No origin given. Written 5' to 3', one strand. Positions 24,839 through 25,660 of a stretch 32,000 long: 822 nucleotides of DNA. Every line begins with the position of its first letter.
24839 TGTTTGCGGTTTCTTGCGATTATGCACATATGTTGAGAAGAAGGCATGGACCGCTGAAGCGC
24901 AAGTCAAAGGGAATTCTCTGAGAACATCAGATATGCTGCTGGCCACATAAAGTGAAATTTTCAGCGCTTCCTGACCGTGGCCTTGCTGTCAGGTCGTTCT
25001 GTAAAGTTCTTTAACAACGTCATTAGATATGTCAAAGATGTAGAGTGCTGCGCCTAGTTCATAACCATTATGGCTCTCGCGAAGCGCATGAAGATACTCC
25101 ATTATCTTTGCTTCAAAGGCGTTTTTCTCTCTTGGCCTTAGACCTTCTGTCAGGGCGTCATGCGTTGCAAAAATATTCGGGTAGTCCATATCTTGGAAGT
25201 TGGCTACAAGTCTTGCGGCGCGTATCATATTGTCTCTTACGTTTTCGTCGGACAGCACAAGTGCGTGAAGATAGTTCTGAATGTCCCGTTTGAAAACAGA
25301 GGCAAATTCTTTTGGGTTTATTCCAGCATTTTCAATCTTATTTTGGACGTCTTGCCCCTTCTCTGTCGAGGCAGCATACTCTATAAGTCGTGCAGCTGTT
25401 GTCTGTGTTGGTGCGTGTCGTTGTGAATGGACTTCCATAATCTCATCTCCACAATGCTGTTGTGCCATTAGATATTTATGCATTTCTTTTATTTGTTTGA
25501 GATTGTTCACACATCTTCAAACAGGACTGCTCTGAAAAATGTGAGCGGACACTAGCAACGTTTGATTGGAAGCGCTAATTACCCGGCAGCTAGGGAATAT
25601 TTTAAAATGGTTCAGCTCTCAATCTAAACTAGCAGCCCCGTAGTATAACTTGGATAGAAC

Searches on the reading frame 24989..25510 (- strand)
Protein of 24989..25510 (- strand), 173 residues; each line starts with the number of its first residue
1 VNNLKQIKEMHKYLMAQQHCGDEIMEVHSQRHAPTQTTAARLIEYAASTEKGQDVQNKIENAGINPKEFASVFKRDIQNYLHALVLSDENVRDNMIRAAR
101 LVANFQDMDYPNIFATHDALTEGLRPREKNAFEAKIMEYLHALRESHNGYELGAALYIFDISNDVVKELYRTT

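Call 5: search_protein_families(library=pfam, proteins=[window:24989-25510:-], max_evalue=0.1)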
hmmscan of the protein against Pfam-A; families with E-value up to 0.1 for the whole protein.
window:24989-25510:- (173 aa): 1 family
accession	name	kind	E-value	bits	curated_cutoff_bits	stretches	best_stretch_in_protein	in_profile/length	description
PF02259.29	FAT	-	0.085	12.5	24.2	0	54-97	308-340/343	FAT domain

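Call 56: search_protein_families(library=ncbifam, proteins=[window:24989-25510:-], max_evalue=0.01)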
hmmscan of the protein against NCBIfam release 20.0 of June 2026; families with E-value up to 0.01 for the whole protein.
window:24989-25510:- (173 aa): 0 families

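Call 57: search_protein_families(library=phrogs, proteins=[window:24989-25510:-], max_evalue=0.01)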
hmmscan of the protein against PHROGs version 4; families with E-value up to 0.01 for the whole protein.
window:24989-25510:- (173 aa): 0 families
